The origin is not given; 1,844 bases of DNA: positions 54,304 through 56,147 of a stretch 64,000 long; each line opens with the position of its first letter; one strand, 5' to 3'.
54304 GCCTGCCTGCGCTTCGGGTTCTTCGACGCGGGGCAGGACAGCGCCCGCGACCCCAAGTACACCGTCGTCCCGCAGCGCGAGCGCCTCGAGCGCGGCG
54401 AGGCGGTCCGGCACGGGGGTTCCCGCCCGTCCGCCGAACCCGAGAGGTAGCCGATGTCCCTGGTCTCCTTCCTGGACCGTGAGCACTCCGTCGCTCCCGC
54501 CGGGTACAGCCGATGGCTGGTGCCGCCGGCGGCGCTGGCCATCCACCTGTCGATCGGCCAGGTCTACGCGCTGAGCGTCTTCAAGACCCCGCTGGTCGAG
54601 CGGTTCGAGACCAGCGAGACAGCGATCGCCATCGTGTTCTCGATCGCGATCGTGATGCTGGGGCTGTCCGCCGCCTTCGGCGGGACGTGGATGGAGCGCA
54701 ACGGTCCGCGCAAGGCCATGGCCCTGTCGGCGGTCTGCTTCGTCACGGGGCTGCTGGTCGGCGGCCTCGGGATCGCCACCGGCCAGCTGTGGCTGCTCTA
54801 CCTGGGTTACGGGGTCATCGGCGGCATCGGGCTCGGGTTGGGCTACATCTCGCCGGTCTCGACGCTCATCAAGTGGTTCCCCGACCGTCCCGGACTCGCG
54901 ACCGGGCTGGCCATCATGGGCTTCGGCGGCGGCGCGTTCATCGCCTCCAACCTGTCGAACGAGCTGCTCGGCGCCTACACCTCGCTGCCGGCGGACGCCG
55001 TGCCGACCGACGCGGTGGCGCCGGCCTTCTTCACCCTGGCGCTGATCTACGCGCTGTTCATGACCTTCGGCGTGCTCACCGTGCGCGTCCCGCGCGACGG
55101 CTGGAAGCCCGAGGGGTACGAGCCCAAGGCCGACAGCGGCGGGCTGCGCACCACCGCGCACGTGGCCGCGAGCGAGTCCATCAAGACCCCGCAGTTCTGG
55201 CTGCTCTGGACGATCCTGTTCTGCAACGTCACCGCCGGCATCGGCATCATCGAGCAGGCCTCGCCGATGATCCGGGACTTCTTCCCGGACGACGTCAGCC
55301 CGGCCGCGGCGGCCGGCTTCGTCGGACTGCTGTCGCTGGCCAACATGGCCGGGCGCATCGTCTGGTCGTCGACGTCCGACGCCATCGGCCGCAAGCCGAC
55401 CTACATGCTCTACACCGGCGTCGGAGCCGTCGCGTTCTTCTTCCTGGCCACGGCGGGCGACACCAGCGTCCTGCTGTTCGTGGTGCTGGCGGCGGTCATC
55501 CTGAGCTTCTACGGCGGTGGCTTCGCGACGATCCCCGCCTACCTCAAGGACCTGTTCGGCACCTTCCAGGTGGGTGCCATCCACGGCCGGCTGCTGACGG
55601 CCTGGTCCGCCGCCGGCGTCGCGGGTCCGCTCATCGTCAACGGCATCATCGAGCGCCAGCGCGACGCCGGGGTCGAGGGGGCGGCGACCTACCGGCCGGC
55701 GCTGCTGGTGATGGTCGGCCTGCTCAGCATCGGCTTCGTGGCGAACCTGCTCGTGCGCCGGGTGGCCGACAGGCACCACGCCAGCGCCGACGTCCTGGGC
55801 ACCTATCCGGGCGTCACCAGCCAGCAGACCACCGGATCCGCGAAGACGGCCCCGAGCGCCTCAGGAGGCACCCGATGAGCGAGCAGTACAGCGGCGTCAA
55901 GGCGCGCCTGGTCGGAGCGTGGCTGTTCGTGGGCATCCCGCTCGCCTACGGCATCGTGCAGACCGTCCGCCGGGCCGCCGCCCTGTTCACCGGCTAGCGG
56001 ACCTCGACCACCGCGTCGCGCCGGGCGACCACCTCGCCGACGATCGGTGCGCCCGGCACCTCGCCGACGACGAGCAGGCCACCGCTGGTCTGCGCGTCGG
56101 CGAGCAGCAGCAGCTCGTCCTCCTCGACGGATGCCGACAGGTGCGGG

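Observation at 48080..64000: Compact selenocysteine and one-carbon (C1) island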

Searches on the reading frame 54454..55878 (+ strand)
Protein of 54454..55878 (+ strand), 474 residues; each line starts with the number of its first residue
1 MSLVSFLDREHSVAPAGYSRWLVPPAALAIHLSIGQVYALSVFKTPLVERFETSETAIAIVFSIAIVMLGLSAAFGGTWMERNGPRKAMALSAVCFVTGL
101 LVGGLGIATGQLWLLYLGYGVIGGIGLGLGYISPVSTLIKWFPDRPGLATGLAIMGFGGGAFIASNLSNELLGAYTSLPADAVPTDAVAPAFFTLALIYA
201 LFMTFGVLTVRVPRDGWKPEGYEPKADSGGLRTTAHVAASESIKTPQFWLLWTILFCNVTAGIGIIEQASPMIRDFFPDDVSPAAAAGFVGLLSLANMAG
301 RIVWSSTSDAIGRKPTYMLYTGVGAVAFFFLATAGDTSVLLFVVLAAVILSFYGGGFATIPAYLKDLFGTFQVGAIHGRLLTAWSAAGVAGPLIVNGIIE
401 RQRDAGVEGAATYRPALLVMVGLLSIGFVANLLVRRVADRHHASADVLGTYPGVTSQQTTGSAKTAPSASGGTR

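Call 5: search_protein_families(library=pfam, proteins=[window:54454-55878:+])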
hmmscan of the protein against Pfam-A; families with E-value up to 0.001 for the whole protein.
window:54454-55878:+ (474 aa): 3 families
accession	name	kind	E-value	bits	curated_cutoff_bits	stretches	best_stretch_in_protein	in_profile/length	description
PF07690.21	MFS_1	-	5.4e-30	104.9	33.4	2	28-392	3-347/347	Major Facilitator Superfamily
PF00083.30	Sugar_tr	-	1.6e-05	24.4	22.3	0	291-368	294-379/452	Sugar (and other) transporter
PF13347.12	MFS_2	-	0.0001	21.5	27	1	185-367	164-342/427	MFS/sugar transport protein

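Call 12: search_protein_families(library=ncbifam, proteins=[window:54454-55878:+])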
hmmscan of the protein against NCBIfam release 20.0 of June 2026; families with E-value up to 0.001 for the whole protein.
window:54454-55878:+ (474 aa): 6 families
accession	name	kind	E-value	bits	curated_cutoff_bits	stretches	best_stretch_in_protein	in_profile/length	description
NF049980.1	SfMCT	equivalog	5.2e-101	338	320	1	20-402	1-365/378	L-lactate MFS transporter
TIGR00890.1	2A0111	subfamily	3.1e-55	187.7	374.85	1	20-395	2-351/377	oxalate/formate antiport family MFS transporter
TIGR04259.1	oxa_formateAnti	equivalog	1e-38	133.3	335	1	35-394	17-361/405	oxalate/formate MFS antiporter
TIGR00892.1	2A0113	subfamily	4.1e-10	39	586.1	1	14-169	11-164/455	monocarboxylate transporter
NF047787.1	PhglyTportPgtP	equivalog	0.00037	19.4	750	1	46-146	54-150/451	phosphoglycerate transporter PgtP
TIGR00891.1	2A0112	subfamily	0.00038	19.6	552.9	1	39-168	30-156/405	sialate:H+ symport family MFS transporter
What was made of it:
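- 54454..55878 (+): MFS transporter of the oxalate/formate-monocarboxylate clade; substrate unproven (formate or another small carboxylate inferred). TIGR00890 OFA scores 187.7 against 374.85 (call 12).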

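Call 34: find_encoding_contigs(protein=window:54454-55878:+, flank=10000, max_places=4)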
Protein window:54454-55878:+ (474 aa): 3 contigs read that carry it; 3 places shown.
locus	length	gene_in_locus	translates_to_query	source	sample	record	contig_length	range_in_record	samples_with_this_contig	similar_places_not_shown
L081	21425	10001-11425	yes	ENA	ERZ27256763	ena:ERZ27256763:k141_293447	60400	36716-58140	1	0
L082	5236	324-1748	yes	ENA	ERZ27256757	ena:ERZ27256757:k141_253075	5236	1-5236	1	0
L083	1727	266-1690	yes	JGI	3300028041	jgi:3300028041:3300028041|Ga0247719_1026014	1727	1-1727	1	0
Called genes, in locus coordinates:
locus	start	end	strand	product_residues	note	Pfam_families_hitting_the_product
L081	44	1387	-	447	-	PF03703:bPH_2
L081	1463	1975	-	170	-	PF03703:bPH_2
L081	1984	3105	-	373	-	PF12229:PG_binding_4, PF03734:YkuD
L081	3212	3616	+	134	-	-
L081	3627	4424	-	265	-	PF02634:FdhD-NarQ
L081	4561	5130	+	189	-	PF04879:Molybdop_Fe4S4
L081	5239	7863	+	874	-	PF00384:Molybdopterin (weak), PF01568:Molydop_binding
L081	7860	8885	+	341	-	PF12838:Fer4_7 (weak), PF13237:Fer4_10 (weak), PF13247:Fer4_11, PF25160:LdpA_Fe-S-bd (weak), PF12837:Fer4_6 (weak), PF00037:Fer4 (weak), PF12838:Fer4_7 (weak), PF13187:Fer4_9 (weak), +3 more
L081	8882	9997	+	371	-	PF14589:NrfD_2, PF03916:NrfD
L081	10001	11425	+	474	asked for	PF07690:MFS_1, PF00083:Sugar_tr (faint), PF07690:MFS_1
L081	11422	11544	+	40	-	-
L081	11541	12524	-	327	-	PF00586:AIRS, PF02769:AIRS_C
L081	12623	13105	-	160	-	PF11181:YflT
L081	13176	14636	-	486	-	PF02696:SelO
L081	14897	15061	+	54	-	-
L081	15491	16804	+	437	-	PF12390:Se-cys_synth_N, PF03841:SelA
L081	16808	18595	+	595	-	PF00009:GTP_EFTU, PF01926:MMR_HSR1 (faint), PF03144:GTP_EFTU_D2 (weak), PF25461:Beta-barrel_SelB, PF09107:WHD_3rd_SelB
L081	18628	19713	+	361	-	PF08240:ADH_N, PF16912:Glu_dehyd_C (weak), PF00107:ADH_zinc_N, PF13602:ADH_zinc_N_2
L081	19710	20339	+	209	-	PF00753:Lactamase_B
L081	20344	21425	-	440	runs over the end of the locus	PF10708:DUF2510, PF13367:PrsW-protease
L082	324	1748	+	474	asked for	PF07690:MFS_1, PF00083:Sugar_tr (faint), PF07690:MFS_1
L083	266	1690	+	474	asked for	PF07690:MFS_1, PF00083:Sugar_tr (faint), PF07690:MFS_1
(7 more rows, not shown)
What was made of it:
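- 55875..55997 (+): 40-aa MFS transporter small subunit, start overlapping the MFS stop (ATGA). Called as a gene on the near-identical contig (call 34).
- Automatic gene callers split fdhA into 189-aa and 874-aa products (call 34).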

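Call 45: search_solved_structures(query=window:54454-55878:+, max_evalue=0.00001)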
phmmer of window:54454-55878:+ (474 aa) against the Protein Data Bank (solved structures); distinct sequences matched with E-value up to 0.00001: 2.
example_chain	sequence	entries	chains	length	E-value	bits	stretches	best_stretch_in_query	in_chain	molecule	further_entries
6g9x_A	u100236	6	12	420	3.9e-32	115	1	32-397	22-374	Major facilitator superfamily MFS_1 | L-lactate transporter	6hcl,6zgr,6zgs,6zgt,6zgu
8hpj_A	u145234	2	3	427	2.5e-19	72.8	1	20-391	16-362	Oxalate:formate antiporter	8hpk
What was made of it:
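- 54454..55878 (+): PDB matches: 6G9X 115 bits, 8HPJ OxlT 72.8 bits (call 45).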

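Call 46: search_protein_families(library=ncbifam, proteins=[L081:19710-20339:+, L081:18628-19713:+, L081:3212-3616:+], max_evalue=0.00001)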
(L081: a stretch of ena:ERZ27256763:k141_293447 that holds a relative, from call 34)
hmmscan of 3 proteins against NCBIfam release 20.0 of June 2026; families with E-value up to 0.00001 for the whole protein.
L081:19710-20339:+ (209 aa): 7 families
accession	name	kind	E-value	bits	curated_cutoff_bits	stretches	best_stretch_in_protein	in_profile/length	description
TIGR03413.1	GSH_gloB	equivalog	1e-23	84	200.8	1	24-188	9-164/248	hydroxyacylglutathione hydrolase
NF041804.1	MBL_fold_SolJ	exception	1.3e-16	60.5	350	1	24-191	19-181/224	solanimycin biosynthesis MBL-fold hydrolase SolJ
NF007597.0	PRK10241.1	equivalog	2.3e-16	59.9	421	1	24-188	11-165/251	hydroxyacylglutathione hydrolase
NF040641.1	bifunc_ST_SDO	equivalog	4.7e-10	38.9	625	1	56-189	201-343/423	bifunctional sulfur transferase/dioxygenase Blh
NF012229.1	bla_class_B_core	domain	8.6e-10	38.9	100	1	23-135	13-136/139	metallo-beta-lactamase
NF053820.1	MBLfold_Strvi7410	exception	2.1e-07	30.7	525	1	103-149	154-208/343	Strvi_7410 family MBL fold metallo-hydrolase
NF033105.1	bla_subclass_B3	equivalog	1.6e-06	27.6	240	0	57-133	62-151/257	subclass B3 metallo-beta-lactamase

L081:18628-19713:+ (361 aa): 21 families
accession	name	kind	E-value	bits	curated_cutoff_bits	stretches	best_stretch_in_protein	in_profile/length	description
TIGR03451.1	mycoS_dep_FDH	equivalog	1.3e-200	665.6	512.9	1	5-361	2-358/358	S-(hydroxymethyl)mycothiol dehydrogenase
TIGR03989.1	Rxyl_3153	subfamily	3.6e-79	266.7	440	1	5-360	2-369/370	NDMA-dependent alcohol dehydrogenase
TIGR02818.1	adh_III_F_hyde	equivalog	8.4e-67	225.8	543.95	1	6-359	3-366/368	S-(hydroxymethyl)glutathione dehydrogenase/class III alcohol dehydrogenase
TIGR00692.1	tdh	equivalog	4.7e-45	154.1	458.35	1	17-358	11-337/340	L-threonine 3-dehydrogenase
NF006940.0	PRK09422.1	equivalog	2.9e-42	144.9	344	1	18-292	13-273/338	alcohol dehydrogenase AdhP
NF003808.0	PRK05396.1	equivalog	1.7e-39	135.7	380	1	12-356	8-335/341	L-threonine 3-dehydrogenase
NF041097.1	keto_inos_dh_IolM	equivalog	4.2e-39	134.3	450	1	17-357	40-385/389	scyllo-inosose 3-dehydrogenase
TIGR03201.1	dearomat_had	equivalog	2.1e-36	125.7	338.65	1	12-360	6-347/349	6-hydroxycyclohex-1-ene-1-carbonyl-CoA dehydrogenase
TIGR03366.1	HpnZ_proposed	hypoth_equivalog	4.3e-36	124.7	328.1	1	27-289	3-263/315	putative phosphonate catabolism associated alcohol dehydrogenase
NF010344.0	PRK13771.1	subfamily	1.5e-31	109.6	349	1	6-295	2-271/334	putative alcohol dehydrogenase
NF041172.1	AcrlCoa_red_Thmprot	equivalog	3.2e-28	98.6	500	1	6-291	2-268/334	acryloyl-CoA reductase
NF007489.0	PRK10083.1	equivalog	6.9e-28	97.6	376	1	14-352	9-326/339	Zn-dependent oxidoreductase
NF007375.0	PRK09880.1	equivalog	3.1e-27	95.2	469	1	31-303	29-288/344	L-idonate 5-dehydrogenase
NF047908.1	AldhRedAhr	equivalog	3.2e-26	92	470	1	5-289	4-270/335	NADPH-dependent aldehyde reductase Ahr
NF007642.0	PRK10309.1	equivalog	2.1e-23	83.1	550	1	8-351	4-335/347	galactitol-1-phosphate 5-dehydrogenase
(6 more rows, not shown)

L081:3212-3616:+ (134 aa): 0 families
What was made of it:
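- All sel genes are intact and pass their equivalog cut-offs (calls 12, 46).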

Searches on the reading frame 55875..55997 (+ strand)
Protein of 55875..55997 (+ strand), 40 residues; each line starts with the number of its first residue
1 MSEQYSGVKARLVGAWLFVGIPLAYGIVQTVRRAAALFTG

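Call 58: search_protein_families(library=ncbifam, proteins=[window:55875-55997:+], max_evalue=1)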
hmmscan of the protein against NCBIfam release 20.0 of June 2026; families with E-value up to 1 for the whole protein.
window:55875-55997:+ (40 aa): 2 families
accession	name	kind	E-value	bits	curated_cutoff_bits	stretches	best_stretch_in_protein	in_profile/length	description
NF047966.1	MFS_OXA_tail_dom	subfamily_domain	2.2e-16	59.2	24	1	9-39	1-31/31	MFS transporter small subunit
TIGR01332.1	cyt_b559_alpha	equivalog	0.053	13.6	93.95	1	10-33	28-51/80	cytochrome b559 subunit alpha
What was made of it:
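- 55875..55997 (+): NF047966 MFS_OXA_tail_dom, 59.2 bits against a cut-off of 24 (call 58).
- Checked: a translationally coupled 40-aa MFS small subunit at 55875-55997 (NF047966, 59.2 bits against a cut-off of 24; call 58);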
